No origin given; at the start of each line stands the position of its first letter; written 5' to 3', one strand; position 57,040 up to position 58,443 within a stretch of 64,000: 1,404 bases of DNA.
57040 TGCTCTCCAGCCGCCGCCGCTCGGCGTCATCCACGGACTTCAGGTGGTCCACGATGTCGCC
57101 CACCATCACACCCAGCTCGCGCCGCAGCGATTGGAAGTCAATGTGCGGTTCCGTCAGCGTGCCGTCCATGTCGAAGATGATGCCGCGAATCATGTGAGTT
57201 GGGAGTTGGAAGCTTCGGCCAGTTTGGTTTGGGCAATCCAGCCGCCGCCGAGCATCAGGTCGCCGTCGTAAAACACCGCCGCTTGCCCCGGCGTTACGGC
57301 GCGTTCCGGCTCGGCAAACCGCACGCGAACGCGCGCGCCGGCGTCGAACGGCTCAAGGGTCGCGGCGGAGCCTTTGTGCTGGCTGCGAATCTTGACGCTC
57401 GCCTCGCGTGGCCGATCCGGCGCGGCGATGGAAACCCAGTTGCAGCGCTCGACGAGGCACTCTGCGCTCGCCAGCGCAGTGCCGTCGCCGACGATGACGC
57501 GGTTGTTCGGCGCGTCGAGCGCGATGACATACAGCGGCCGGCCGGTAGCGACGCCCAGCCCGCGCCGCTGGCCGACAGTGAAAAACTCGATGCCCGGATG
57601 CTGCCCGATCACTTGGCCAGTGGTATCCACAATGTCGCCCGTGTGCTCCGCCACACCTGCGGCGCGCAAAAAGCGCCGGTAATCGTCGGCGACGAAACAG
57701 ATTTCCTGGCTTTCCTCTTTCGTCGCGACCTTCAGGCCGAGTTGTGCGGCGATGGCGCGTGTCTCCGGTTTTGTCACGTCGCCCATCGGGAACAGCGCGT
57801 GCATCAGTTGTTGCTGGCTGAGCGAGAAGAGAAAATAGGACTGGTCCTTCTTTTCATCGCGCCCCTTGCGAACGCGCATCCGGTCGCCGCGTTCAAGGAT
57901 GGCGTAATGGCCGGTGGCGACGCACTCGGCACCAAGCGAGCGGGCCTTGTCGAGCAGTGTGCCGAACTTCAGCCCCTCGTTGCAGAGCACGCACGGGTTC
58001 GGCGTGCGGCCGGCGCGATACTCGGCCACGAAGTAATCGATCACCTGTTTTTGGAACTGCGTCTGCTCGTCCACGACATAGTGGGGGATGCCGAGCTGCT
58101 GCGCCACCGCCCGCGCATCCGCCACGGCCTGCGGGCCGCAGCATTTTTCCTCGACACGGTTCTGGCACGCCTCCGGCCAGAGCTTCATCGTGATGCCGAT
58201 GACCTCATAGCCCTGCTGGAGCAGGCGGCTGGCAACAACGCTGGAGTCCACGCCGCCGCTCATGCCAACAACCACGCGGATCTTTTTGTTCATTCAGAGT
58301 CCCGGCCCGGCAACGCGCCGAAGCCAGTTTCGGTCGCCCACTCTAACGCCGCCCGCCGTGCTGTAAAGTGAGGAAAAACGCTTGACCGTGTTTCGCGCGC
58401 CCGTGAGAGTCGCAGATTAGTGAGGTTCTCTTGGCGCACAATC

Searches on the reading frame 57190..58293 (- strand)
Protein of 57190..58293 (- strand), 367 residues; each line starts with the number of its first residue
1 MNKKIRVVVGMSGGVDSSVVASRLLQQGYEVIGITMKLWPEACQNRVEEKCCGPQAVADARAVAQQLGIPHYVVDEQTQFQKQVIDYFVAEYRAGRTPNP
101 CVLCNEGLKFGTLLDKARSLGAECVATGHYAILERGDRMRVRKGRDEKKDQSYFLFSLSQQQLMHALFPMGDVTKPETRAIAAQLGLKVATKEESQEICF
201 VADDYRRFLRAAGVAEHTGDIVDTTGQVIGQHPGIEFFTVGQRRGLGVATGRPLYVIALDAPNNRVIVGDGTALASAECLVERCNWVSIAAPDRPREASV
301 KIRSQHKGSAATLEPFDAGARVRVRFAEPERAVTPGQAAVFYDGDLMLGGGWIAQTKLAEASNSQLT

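Call 84: search_protein_families(library=pfam, proteins=[window:57190-58293:-], max_evalue=0.001)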
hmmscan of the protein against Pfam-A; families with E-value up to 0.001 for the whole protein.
window:57190-58293:- (367 aa): 5 families
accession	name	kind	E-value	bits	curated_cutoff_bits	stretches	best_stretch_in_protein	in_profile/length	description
PF03054.22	tRNA_Me_trans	-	1.6e-76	257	20.6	1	6-202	2-201/202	tRNA methyl transferase HUP domain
PF20258.4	tRNA_Me_trans_C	-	5.1e-20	72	20.6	1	277-353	2-77/77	Aminomethyltransferase beta-barrel domain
PF20259.3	tRNA_Me_trans_M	-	1.2e-17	63.7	27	1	214-270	8-66/66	tRNA methyl transferase PRC-barrel domain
PF02540.23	NAD_synthase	-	6.8e-05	22.5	21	1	6-75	20-80/242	NAD synthase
PF06508.19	QueC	-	0.00014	21.8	22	0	7-75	2-59/210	Queuosine biosynthesis protein QueC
